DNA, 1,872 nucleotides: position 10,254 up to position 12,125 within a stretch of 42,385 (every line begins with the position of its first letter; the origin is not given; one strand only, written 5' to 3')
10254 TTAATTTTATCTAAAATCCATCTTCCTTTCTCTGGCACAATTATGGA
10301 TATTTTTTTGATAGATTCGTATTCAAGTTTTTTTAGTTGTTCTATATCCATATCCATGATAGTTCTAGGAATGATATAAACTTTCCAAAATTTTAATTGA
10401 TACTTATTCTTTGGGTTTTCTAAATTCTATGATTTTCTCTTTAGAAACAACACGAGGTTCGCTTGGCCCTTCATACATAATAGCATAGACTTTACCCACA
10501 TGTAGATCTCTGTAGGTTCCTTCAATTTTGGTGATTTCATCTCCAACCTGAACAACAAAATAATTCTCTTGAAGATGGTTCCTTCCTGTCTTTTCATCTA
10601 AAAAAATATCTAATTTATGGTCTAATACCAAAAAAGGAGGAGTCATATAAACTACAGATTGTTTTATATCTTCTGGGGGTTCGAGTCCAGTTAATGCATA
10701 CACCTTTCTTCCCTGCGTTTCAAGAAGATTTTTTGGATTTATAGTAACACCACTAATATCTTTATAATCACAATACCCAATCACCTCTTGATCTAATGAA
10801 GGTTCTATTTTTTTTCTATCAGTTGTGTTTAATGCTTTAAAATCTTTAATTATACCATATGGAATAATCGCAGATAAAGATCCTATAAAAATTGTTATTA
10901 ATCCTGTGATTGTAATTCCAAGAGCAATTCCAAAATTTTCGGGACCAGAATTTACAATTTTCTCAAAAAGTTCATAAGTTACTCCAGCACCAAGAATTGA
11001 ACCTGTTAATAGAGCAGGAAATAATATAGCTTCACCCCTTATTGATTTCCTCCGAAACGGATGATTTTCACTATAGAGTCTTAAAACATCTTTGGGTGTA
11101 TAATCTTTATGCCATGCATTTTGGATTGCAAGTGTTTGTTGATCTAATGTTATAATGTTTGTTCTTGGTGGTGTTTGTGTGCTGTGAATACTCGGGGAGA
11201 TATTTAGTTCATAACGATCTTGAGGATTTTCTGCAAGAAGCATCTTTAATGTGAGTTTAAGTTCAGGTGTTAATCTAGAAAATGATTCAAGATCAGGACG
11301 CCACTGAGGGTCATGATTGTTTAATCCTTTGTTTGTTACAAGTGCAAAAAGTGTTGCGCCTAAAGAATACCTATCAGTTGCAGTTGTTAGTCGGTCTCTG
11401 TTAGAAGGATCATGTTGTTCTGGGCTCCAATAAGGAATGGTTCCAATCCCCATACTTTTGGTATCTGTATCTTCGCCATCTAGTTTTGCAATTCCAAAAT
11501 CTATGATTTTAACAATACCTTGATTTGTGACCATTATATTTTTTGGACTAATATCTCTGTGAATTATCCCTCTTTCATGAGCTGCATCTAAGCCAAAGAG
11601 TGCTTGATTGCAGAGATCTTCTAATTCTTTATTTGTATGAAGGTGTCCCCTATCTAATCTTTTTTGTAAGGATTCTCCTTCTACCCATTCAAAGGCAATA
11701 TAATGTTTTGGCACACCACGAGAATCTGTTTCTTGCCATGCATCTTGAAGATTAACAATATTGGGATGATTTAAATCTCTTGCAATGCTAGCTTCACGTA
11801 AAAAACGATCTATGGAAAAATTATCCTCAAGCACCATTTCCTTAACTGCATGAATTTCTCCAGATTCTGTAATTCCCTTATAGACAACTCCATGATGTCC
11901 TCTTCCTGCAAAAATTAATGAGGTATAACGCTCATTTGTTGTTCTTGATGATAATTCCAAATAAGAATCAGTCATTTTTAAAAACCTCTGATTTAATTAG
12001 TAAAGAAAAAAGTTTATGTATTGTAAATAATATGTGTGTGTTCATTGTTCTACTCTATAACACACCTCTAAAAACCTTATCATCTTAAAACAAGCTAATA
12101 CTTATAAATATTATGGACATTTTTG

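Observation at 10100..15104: Active kinase, degenerate kinase and YbaK-fold protein bracketed by ~250-bp direct repeats of a methyltransferase 5' end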

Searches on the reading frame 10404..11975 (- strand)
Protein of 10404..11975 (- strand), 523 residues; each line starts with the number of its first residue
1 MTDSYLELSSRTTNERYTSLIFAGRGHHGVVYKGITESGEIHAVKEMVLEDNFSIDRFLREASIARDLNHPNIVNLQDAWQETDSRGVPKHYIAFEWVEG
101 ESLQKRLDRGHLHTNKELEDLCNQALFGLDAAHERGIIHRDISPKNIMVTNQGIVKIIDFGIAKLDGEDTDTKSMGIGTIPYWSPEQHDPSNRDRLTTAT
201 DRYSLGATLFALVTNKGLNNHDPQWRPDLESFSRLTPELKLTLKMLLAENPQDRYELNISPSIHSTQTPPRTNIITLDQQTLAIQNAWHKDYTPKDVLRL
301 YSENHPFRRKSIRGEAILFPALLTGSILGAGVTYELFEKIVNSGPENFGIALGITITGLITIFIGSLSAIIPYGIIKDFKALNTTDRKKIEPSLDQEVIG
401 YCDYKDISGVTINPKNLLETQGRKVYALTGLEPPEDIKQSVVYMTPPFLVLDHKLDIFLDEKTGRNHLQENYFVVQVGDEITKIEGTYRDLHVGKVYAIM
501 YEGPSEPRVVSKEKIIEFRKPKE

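Call 6: search_protein_families(library=pfam, proteins=[window:10404-11975:-], max_evalue=0.01)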
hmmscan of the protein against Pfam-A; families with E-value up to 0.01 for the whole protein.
window:10404-11975:- (523 aa): 6 families
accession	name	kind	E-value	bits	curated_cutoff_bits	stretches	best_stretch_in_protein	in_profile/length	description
PF00069.31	Pkinase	-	1.8e-40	139.4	31.7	1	24-254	8-251/263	Protein kinase domain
PF07714.23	PK_Tyr_Ser-Thr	-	1.3e-25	90.7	23.1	1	24-215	8-200/258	Protein tyrosine and serine/threonine kinase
PF01636.29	APH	-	1.3e-05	25.5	23.2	1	131-164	164-198/239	Phosphotransferase enzyme family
PF17667.7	Pkinase_fungal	-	7.8e-05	22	24.1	1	125-184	295-361/387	Fungal protein kinase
PF03109.22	ABC1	-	0.00036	20.2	22.9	1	91-164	143-215/244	ABC1 atypical kinase-like domain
PF01163.29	RIO1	-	0.0099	15.9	22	0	90-161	80-149/187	RIO domain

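Call 7: search_protein_families(library=ncbifam, proteins=[window:10404-11975:-], max_evalue=0.01)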
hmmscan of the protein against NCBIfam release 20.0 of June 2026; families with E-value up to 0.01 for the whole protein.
window:10404-11975:- (523 aa): 21 families
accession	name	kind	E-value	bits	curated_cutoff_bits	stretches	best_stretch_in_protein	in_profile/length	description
NF033483.0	PknB_PASTA_kin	equivalog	4.9e-43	148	450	1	12-215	4-204/563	Stk1 family PASTA domain-containing Ser/Thr kinase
NF047741.1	antiphage_MADS6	equivalog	2.7e-29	102.2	460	2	121-255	304-447/612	methylation-associated defense system protein kinase MAD6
TIGR03903.1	TOMM_kin_cyc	equivalog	3.1e-24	84.9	705.75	1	44-209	11-179/1267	TOMM system kinase/cyclase fusion protein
NF052427.1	StpK7MSMEG_1200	equivalog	5.4e-24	84.6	900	1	23-215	15-205/601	serine/threonine protein kinase StpK7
NF038150.1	lanthi_synth_IV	equivalog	5.6e-22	77.9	650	1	91-217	268-394/851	class IV lanthionine synthetase LanL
NF033442.0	BREX_PglW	equivalog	4.6e-14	51.1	990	1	53-226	550-712/1391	BREX system serine/threonine kinase PglW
NF009651.0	PRK13184.1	equivalog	2.6e-13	48.8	839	1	44-171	35-168/932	serine/threonine-protein kinase PknD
NF038151.1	lanthi_synth_III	equivalog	3.3e-12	45.6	575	1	56-213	268-423/833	class III lanthionine synthetase LanKC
NF053615.1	SerThrKinAfsKStmc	equivalog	5.6e-12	45.1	1300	1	24-212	22-206/809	protein serine/threonine kinase AfsK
NF043056.1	T4SS_LegK1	equivalog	1.5e-09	37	550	1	133-209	206-280/516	Dot/Icm T4SS effector kinase LegK1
TIGR03724.2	arch_bud32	equivalog_domain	2.4e-08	33.7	125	1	90-171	67-139/193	KEOPS complex kinase/ATPase Bud32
NF011463.0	PRK14879.1-4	equivalog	6.4e-08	32.3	188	1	50-171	57-168/237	Kae1-associated kinase Bud32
NF011464.0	PRK14879.1-7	equivalog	2.2e-07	30.8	246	1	56-167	51-153/221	Kae1-associated kinase Bud32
NF007174.0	PRK09605.1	equivalog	8.2e-06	24.6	447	1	90-171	410-481/535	bifunctional N(6)-L-threonylcarbamoyladenine synthase/serine/threonine protein kinase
NF041408.1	XopAU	subfamily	2.5e-05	24.1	450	1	124-213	336-415/498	XopAU family type III secretion system effector serine/threonine kinase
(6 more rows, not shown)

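Call 29: find_homologous_proteins(query=window:10404-11975:-, max_evalue=1e-10)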
Query window:10404-11975:- (523 aa): 1881 proteins with E <= 1e-10 among 8000 candidates; the best 120 are listed.
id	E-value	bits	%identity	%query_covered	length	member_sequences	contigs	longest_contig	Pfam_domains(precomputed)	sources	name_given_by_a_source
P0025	0.0e+0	1197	100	100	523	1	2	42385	PF07714.24,PF00069.32,PF01636.30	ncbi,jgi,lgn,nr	ncbi:serine/threonine protein kinase [Candidatus Woesearchaeota archaeon]|nr:serine/threonine protei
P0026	1.4e-114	402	69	48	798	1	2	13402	PF07714.24,PF00069.32,PF01636.30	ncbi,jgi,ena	-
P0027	7.8e-62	228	47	47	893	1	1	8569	PF07714.24,PF00069.32,PF03109.23,PF01636.30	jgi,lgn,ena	jgi:serine/threonine protein kinase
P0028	6.2e-45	172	30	45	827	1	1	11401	PF07714.24,PF00069.32,PF10415.15,PF03109.23,PF17667.8,PF01636.30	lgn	-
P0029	2.8e-43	167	36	46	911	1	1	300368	PF06293.21,PF07714.24,PF00069.32,PF03109.23,PF14531.13,PF17667.8,PF01636.30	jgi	jgi:serine/threonine protein kinase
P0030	1.3e-36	145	32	46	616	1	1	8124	PF06293.21,PF07714.24,PF00069.32,PF03109.23,PF01163.29,PF17667.8,PF01636.30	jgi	jgi:serine/threonine protein kinase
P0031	1.0e-29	122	35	50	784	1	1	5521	PF07714.24,PF00069.32,PF14531.13,PF17667.8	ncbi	-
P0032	2.1e-29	121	37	45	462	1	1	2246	PF07714.24,PF00069.32,PF14531.13,PF17667.8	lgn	-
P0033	3.2e-29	120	29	44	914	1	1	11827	PF06293.21,PF07714.24,PF00069.32,PF03109.23,PF14531.13,PF17667.8,PF01636.30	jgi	jgi:serine/threonine protein kinase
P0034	4.7e-29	120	42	40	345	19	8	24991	PF07714.24,PF00069.32,PF14531.13,PF01636.30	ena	-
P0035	3.3e-28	117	39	40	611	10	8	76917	PF07714.24,PF00069.32,PF03109.23,PF03793.25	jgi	jgi:serine/threonine-protein kinase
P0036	3.5e-28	117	40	38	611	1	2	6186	PF07714.24,PF00069.32,PF03109.23,PF03793.25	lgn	-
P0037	4.1e-28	117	33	46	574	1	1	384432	PF07714.24,PF00069.32,PF03109.23,PF14531.13,PF01163.29,PF01636.30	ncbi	-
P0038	4.6e-28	117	39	38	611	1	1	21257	PF07714.24,PF00069.32,PF03109.23,PF03793.25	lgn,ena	-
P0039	5.0e-28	117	39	40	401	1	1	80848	PF07714.24,PF00069.32,PF14531.13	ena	-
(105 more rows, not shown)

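Call 32: find_encoding_contigs(protein=P0026, flank=10000, max_places=3)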
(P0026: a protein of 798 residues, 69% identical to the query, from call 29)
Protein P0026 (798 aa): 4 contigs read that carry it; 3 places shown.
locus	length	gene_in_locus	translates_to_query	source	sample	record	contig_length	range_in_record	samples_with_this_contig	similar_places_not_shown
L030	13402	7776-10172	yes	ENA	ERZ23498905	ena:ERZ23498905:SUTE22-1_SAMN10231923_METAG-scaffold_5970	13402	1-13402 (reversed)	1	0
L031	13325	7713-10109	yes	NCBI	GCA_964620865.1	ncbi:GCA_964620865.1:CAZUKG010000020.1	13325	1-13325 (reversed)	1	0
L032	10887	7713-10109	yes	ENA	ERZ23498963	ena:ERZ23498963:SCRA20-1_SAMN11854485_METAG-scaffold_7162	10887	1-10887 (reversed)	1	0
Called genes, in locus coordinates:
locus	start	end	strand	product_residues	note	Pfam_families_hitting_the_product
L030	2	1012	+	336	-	?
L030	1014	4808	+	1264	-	-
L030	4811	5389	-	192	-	PF03167:UDG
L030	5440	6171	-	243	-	-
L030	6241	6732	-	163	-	PF08433:KTI12 (weak), PF13238:AAA_18 (weak), PF13671:AAA_33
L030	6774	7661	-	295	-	-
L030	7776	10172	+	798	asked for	PF00069:Pkinase, PF07714:PK_Tyr_Ser-Thr, PF01636:APH (faint)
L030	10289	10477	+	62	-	PF00584:SecE (weak)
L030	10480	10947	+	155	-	PF03439:Spt5-NGN, PF00467:KOW (weak)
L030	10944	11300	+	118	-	-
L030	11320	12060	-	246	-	-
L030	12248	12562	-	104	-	PF00338:Ribosomal_S10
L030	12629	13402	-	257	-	?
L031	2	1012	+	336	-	?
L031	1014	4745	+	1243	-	PF00082:Peptidase_S8, PF00801:PKD, PF18911:PKD_4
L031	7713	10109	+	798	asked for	PF00069:Pkinase, PF07714:PK_Tyr_Ser-Thr, PF01636:APH (faint)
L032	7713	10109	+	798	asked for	PF00069:Pkinase, PF07714:PK_Tyr_Ser-Thr, PF01636:APH (faint)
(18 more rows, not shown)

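Call 66: search_protein_families(library=padloc, proteins=[window:10404-11975:-], max_evalue=0.001)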
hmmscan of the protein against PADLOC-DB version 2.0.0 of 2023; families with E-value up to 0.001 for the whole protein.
window:10404-11975:- (523 aa): 35 families (the best 25 are shown)
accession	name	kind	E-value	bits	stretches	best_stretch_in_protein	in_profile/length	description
PDLC04138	mad6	-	1.7e-49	167.3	1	9-255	45-301/659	mads_6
PDLC04042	PD-T4-6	-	3.3e-46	156.3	1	10-218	4-211/292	-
PDLC04047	PD-T4-6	-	5.6e-40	135.4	1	11-215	6-208/327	-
PDLC04060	PD-T4-6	-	7.6e-40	135.2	1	13-216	6-206/486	-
PDLC04061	PD-T4-6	-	1.2e-37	128.6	1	14-215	15-219/510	-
PDLC04053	PD-T4-6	-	1.9e-37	127.4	1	16-216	10-208/311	-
PDLC04048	PD-T4-6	-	4e-35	119.8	1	13-215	8-208/354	-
PDLC04057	PD-T4-6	-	5.9e-35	119.1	1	12-215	5-206/443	-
PDLC04039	PD-T4-6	-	1.5e-34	117.8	1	12-214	11-210/458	-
PDLC04054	PD-T4-6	-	4.9e-34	116.3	1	23-216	18-210/347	-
PDLC04052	PD-T4-6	-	6.6e-34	115.9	1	49-216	47-213/496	-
PDLC04043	PD-T4-6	-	2.4e-33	113.9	1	9-214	9-212/452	-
PDLC04040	PD-T4-6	-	2.2e-31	107.2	1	49-216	32-202/547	-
PDLC04041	PD-T4-6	-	2e-30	104.4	1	24-215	37-230/443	-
PDLC03920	MkoA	-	2.4e-30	103.6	1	16-257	9-265/1112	-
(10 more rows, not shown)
